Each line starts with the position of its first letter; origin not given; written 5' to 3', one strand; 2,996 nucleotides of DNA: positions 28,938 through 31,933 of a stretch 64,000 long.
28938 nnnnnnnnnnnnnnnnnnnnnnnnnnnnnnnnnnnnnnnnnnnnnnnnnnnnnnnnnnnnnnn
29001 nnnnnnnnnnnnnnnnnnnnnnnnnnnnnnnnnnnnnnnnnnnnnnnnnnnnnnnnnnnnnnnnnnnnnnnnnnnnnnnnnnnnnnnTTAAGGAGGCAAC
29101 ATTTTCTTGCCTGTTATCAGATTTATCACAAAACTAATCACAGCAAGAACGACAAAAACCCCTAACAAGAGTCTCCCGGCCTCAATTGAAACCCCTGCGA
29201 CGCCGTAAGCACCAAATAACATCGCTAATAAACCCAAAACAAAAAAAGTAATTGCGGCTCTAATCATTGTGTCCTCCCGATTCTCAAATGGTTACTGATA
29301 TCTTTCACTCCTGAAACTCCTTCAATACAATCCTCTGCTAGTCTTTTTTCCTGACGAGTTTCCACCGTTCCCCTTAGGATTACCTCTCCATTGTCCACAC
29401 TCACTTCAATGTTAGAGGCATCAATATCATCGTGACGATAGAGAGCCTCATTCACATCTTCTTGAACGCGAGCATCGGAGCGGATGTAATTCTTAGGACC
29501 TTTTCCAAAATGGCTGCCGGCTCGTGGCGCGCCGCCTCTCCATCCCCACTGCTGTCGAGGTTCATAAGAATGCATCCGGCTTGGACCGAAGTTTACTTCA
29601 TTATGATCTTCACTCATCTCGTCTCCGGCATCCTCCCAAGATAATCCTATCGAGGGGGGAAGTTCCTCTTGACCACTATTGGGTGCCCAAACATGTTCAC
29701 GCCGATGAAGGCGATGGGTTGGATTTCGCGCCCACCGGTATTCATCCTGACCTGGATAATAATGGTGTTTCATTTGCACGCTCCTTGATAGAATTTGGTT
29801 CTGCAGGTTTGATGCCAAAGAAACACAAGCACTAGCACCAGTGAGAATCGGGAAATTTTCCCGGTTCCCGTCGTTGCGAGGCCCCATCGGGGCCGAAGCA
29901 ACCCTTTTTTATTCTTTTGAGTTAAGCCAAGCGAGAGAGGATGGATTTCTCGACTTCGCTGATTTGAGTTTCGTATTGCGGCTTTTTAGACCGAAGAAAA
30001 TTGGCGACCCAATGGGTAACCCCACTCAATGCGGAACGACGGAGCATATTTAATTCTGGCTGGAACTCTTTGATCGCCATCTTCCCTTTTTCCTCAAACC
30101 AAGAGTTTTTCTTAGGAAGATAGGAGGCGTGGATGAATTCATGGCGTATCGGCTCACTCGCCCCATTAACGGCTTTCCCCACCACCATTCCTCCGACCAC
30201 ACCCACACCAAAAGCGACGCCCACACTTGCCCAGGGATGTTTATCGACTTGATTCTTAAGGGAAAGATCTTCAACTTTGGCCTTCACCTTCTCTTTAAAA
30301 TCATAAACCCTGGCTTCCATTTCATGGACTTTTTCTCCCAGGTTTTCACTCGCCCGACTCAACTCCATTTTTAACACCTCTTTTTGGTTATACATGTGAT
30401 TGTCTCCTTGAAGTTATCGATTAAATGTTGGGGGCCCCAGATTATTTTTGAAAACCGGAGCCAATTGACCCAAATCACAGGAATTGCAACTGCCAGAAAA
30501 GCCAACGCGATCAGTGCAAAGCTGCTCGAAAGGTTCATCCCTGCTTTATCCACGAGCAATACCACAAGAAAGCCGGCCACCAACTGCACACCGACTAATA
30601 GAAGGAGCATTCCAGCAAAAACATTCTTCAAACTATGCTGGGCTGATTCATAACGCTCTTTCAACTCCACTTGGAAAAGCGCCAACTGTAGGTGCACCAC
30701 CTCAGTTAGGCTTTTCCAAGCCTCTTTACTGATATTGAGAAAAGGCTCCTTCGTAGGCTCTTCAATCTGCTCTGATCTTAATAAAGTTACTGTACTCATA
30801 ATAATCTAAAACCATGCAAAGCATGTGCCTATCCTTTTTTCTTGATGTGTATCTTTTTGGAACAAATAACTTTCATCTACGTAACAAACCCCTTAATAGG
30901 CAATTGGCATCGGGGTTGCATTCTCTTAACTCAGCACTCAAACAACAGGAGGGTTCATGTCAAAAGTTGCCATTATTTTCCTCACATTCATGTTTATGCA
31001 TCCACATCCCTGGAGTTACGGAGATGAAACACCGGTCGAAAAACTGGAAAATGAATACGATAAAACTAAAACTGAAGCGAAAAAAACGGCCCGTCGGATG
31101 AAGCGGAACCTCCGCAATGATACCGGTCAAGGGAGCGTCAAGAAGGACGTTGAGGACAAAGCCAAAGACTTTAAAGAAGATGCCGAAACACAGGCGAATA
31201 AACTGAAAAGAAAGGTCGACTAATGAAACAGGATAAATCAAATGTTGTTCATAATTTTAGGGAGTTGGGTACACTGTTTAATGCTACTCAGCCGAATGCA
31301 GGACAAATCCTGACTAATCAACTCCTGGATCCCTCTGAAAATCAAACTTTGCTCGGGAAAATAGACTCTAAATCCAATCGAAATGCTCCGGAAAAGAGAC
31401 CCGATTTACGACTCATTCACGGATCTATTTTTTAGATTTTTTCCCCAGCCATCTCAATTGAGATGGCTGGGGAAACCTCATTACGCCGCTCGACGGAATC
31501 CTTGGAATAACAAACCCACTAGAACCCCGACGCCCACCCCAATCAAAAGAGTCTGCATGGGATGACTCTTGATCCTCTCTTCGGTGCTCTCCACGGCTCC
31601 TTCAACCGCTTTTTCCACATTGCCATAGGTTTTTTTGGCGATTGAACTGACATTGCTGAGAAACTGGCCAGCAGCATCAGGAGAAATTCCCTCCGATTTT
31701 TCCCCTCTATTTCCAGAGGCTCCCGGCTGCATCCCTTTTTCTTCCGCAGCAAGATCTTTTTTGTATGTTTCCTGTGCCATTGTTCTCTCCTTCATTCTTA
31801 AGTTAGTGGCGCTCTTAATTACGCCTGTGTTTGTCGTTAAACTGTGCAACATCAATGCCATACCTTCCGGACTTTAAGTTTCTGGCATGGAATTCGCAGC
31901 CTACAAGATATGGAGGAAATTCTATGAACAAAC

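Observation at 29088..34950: General-stress-type gene island in which seven transcription units carry sigma-54 -24/-12 promoters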

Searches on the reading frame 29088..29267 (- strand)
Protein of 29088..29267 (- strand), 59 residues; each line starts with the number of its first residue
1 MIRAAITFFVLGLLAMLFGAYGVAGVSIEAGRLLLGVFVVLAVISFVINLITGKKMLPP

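Call 7: search_protein_families(library=pfam, proteins=[window:29088-29267:-], max_evalue=0.01)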
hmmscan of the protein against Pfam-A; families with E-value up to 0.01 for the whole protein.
window:29088-29267:- (59 aa): 1 family
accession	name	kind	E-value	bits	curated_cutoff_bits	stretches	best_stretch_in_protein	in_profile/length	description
PF07043.18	DUF1328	-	3.3e-07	31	27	1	6-44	1-39/39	Protein of unknown function (DUF1328)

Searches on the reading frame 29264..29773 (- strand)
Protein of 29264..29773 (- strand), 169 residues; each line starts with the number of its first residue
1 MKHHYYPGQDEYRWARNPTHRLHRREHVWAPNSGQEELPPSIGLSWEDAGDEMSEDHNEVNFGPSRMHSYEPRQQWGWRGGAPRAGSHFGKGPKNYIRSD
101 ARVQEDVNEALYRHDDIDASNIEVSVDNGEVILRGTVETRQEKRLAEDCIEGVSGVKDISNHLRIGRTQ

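Call 7: search_protein_families(library=pfam, proteins=[window:29264-29773:-], max_evalue=0.01)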
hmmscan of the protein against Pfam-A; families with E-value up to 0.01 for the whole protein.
window:29264-29773:- (169 aa): 1 family
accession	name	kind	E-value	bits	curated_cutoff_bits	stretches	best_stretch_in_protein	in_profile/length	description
PF04972.22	BON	-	1.9e-19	70.2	27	1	99-166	1-68/69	BON domain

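Call 51: search_protein_families(library=ncbifam, proteins=[window:29264-29773:-], max_evalue=0.001)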
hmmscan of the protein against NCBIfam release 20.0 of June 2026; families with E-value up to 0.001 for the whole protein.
window:29264-29773:- (169 aa): 2 families
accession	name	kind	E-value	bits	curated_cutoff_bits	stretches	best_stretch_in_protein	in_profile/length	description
NF007858.0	PRK10568.1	equivalog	4.9e-08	32.8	174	1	99-165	59-125/206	molecular chaperone OsmY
NF008247.1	PRK11023.1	equivalog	1.9e-05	24.5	184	1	98-160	124-185/192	division/outer membrane stress-associated lipid-binding lipoprotein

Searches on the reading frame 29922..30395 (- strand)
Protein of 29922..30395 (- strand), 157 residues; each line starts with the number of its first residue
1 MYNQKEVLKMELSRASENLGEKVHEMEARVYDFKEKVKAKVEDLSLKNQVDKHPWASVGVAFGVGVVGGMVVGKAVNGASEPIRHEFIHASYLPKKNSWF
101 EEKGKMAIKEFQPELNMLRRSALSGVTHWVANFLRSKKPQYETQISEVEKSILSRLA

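Call 7: search_protein_families(library=pfam, proteins=[window:29922-30395:-], max_evalue=0.01)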
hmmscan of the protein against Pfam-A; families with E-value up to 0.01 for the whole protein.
window:29922-30395:- (157 aa): 1 family
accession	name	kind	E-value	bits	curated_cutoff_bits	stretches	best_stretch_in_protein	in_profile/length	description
PF19029.5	DUF883_C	-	3.5e-05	23.8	27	1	52-74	7-29/30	DUF883 C-terminal glycine zipper region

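Call 51: search_protein_families(library=ncbifam, proteins=[window:29922-30395:-], max_evalue=0.001)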
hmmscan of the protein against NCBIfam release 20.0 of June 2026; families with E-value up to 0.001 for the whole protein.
window:29922-30395:- (157 aa): 0 families

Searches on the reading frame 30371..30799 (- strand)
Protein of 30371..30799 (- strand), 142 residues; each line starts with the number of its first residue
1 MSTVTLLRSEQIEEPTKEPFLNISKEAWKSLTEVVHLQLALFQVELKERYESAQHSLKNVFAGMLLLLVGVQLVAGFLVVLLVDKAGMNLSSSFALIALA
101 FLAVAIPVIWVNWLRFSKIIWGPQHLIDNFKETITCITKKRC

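Call 7: search_protein_families(library=pfam, proteins=[window:30371-30799:-], max_evalue=0.01)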
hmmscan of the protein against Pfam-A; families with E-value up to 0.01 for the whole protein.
window:30371-30799:- (142 aa): 2 families
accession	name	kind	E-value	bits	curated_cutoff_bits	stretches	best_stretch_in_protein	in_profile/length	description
PF07332.16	Phage_holin_3_6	-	7.6e-10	39.3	28.4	1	26-136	6-114/116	Putative Actinobacterial Holin-X, holin superfamily III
PF23600.1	DUF7139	-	0.0018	18.3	30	1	47-106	7-66/150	Domain of unknown function (DUF7139)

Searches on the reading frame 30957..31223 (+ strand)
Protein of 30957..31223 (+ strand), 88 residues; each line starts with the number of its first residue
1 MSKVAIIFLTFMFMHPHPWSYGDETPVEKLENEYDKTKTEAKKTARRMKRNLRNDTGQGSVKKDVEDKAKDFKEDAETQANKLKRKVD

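Call 7: search_protein_families(library=pfam, proteins=[window:30957-31223:+], max_evalue=0.01)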
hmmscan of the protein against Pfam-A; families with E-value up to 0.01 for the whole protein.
window:30957-31223:+ (88 aa): 0 families

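Call 51: search_protein_families(library=ncbifam, proteins=[window:30957-31223:+], max_evalue=0.001)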
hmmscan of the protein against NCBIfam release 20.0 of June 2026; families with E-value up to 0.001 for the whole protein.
window:30957-31223:+ (88 aa): 0 families

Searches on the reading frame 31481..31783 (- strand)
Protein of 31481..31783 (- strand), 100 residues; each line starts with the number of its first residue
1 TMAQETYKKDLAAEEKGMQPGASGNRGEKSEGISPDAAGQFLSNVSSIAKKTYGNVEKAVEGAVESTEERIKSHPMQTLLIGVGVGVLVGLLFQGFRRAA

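Call 7: search_protein_families(library=pfam, proteins=[window:31481-31783:-], max_evalue=0.01)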
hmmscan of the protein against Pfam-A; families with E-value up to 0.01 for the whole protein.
window:31481-31783:- (100 aa): 1 family
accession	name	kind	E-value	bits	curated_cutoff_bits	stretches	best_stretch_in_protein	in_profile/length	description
PF19029.5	DUF883_C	-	0.0033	17.5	27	1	67-92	1-26/30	DUF883 C-terminal glycine zipper region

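Call 51: search_protein_families(library=ncbifam, proteins=[window:31481-31783:-], max_evalue=0.001)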
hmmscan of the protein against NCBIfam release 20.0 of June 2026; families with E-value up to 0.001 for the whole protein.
window:31481-31783:- (100 aa): 0 families
